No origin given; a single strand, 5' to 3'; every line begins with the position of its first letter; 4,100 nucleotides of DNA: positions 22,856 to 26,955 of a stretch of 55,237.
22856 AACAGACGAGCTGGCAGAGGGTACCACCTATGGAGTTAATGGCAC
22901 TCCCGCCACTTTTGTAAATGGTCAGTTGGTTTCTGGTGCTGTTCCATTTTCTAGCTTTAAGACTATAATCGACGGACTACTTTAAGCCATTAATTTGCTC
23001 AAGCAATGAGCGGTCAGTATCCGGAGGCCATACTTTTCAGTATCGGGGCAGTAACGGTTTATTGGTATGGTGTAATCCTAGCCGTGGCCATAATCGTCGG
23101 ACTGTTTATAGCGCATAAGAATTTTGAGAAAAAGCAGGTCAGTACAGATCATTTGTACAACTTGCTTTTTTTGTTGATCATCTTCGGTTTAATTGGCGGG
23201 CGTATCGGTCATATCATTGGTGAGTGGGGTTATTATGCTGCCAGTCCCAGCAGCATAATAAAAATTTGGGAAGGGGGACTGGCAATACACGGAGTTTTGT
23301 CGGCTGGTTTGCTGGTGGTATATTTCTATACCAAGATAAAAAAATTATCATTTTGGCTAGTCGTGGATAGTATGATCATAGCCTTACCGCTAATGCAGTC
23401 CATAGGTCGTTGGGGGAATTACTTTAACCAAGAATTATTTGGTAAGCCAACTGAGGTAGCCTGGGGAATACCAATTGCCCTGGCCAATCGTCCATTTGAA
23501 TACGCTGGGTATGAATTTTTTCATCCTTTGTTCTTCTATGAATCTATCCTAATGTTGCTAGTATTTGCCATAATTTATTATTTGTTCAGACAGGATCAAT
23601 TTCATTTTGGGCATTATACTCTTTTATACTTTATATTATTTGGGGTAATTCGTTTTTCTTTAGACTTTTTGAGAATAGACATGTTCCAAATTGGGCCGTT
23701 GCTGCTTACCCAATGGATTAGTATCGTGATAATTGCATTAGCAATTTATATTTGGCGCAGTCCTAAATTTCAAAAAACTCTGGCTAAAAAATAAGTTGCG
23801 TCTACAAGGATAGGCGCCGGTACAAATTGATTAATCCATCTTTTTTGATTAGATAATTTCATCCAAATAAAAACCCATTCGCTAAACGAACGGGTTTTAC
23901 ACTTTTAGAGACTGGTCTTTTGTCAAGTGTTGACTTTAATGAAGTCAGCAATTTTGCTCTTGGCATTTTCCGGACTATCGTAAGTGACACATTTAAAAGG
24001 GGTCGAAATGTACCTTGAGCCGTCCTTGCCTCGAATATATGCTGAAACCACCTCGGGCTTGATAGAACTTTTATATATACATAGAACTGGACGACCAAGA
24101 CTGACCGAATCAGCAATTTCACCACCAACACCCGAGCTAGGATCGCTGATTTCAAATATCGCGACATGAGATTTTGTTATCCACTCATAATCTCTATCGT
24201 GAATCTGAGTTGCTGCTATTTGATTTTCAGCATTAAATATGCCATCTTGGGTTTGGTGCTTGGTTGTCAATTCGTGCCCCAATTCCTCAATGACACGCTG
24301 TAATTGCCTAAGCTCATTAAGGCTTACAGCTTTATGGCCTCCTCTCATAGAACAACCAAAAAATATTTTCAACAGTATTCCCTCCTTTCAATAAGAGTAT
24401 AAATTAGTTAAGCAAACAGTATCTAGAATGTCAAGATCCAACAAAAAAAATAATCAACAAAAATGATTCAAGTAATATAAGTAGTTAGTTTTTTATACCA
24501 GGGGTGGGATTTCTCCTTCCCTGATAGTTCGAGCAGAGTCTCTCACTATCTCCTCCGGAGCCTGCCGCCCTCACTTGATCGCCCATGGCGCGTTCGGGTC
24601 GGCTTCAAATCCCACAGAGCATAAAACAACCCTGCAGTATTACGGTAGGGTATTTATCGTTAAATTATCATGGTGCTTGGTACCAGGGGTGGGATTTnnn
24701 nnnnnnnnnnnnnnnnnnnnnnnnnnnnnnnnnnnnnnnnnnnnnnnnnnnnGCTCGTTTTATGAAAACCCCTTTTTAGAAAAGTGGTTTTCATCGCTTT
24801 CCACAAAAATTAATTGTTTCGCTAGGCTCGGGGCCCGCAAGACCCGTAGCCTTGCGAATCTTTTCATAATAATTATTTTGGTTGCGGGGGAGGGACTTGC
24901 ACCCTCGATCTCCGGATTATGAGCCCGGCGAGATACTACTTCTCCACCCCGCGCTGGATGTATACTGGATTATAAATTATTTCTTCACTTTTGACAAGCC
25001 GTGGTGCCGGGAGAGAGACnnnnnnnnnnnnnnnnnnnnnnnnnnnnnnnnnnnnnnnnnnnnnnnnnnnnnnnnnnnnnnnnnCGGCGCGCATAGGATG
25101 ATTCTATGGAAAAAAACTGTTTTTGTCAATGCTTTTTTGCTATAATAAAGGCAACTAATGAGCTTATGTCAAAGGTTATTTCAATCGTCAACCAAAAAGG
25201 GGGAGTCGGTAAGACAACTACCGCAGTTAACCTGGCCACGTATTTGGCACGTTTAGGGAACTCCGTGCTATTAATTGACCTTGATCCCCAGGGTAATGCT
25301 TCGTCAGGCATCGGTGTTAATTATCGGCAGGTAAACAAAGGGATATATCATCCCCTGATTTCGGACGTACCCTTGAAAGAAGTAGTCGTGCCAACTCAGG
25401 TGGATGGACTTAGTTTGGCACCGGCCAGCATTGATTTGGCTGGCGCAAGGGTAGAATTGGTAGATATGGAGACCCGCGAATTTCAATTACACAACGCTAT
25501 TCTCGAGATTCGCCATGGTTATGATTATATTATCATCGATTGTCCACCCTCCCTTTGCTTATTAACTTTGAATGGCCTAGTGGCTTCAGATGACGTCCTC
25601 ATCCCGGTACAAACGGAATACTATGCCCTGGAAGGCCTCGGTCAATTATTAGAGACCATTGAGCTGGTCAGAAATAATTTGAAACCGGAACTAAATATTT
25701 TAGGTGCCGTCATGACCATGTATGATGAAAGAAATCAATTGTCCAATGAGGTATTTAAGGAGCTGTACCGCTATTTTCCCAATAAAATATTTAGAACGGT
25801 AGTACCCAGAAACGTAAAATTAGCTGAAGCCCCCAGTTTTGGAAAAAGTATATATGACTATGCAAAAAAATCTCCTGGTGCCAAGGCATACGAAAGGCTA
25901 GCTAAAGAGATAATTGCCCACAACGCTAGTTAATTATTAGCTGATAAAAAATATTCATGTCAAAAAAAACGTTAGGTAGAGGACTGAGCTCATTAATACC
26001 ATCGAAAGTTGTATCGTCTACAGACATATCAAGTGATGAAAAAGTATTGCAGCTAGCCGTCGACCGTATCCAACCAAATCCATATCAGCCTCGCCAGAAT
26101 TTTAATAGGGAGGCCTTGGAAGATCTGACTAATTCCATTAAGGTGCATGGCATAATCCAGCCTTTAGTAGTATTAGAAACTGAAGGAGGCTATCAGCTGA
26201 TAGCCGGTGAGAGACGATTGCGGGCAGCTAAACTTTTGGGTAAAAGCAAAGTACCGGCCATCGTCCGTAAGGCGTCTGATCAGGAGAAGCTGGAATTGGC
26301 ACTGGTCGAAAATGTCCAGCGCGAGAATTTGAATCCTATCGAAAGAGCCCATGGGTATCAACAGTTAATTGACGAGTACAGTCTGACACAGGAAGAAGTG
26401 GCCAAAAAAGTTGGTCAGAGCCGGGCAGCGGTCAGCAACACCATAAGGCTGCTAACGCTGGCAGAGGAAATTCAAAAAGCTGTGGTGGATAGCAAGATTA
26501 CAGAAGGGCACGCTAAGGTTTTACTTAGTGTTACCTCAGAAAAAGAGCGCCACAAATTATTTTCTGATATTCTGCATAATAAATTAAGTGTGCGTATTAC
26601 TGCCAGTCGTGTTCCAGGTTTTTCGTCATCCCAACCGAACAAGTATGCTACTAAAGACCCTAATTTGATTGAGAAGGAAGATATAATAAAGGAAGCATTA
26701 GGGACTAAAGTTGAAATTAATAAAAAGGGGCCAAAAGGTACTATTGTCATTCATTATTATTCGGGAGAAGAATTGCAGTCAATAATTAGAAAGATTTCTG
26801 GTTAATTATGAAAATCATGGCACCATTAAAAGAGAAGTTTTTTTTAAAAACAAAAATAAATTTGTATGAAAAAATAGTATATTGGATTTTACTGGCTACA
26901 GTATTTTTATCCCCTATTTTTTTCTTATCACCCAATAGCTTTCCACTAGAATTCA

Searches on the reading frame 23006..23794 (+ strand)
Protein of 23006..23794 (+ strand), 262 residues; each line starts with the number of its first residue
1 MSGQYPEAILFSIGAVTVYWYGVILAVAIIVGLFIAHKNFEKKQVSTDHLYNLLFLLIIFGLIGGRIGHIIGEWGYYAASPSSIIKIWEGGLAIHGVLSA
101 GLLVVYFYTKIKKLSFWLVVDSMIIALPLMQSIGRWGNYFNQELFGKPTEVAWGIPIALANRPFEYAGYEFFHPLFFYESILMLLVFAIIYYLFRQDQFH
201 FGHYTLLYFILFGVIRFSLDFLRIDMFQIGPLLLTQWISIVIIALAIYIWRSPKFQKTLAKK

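Call 73: search_protein_families(library=pfam, proteins=[window:23006-23794:+], max_evalue=0.00001)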
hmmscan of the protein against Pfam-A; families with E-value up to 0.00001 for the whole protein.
window:23006-23794:+ (262 aa): 1 family
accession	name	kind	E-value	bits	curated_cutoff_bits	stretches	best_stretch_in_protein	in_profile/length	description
PF01790.23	LGT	-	8.5e-63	212.3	24.9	1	9-250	2-238/240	Prolipoprotein diacylglyceryl transferase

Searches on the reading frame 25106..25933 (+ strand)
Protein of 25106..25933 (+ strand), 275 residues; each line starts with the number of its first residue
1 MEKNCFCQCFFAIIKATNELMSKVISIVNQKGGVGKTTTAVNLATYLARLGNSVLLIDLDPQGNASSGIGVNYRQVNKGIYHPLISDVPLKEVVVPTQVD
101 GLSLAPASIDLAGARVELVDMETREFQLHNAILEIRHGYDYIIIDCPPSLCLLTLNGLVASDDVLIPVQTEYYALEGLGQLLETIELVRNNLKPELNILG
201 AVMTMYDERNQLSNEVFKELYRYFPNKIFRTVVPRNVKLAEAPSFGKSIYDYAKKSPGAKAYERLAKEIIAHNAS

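Call 73: search_protein_families(library=pfam, proteins=[window:25106-25933:+], max_evalue=0.00001)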
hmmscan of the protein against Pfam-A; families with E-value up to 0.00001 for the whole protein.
window:25106-25933:+ (275 aa): 7 families
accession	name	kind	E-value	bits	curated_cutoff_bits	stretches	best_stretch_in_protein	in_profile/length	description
PF13614.12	AAA_31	-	2.6e-64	216.9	27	1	22-198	1-177/177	AAA domain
PF01656.29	CbiA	-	1.7e-30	106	25.4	1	25-249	1-125/125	CobQ/CobB/MinD/ParA nucleotide binding domain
PF10609.15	ParA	-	1.2e-11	45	27.1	1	22-269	3-245/246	NUBPL iron-transfer P-loop NTPase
PF09140.17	MipZ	-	1.5e-11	44.5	20.7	1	24-62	2-40/262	ATPase MipZ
PF06564.18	CBP_BcsQ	-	2e-10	41.1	21.3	1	25-267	4-231/234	Cellulose biosynthesis protein BcsQ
PF00142.24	Fer4_NifH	-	7.9e-09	35.8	25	0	29-66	6-43/271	4Fe-4S iron sulfur cluster binding proteins, NifH/frxC family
PF02374.21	ArsA_ATPase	-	4.2e-08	33.2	24.3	1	28-68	6-46/305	Anion-transporting ATPase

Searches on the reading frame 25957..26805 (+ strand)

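Call 73: search_protein_families(library=pfam, proteins=[window:25957-26805:+], max_evalue=0.00001)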
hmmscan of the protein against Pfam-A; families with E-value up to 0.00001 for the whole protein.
window:25957-26805:+ (282 aa): 3 families
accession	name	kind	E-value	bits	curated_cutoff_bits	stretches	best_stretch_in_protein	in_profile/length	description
PF17762.8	HTH_ParB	-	8.3e-35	119.5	22.6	1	123-217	1-95/102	ParB HTH domain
PF02195.25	ParB_N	-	1.1e-33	115.6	26.3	1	29-121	2-95/95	ParB N-terminal domain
PF23552.2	ParB_C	-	2.5e-09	36.9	23.8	1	233-280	1-49/50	ParB dimerisation domain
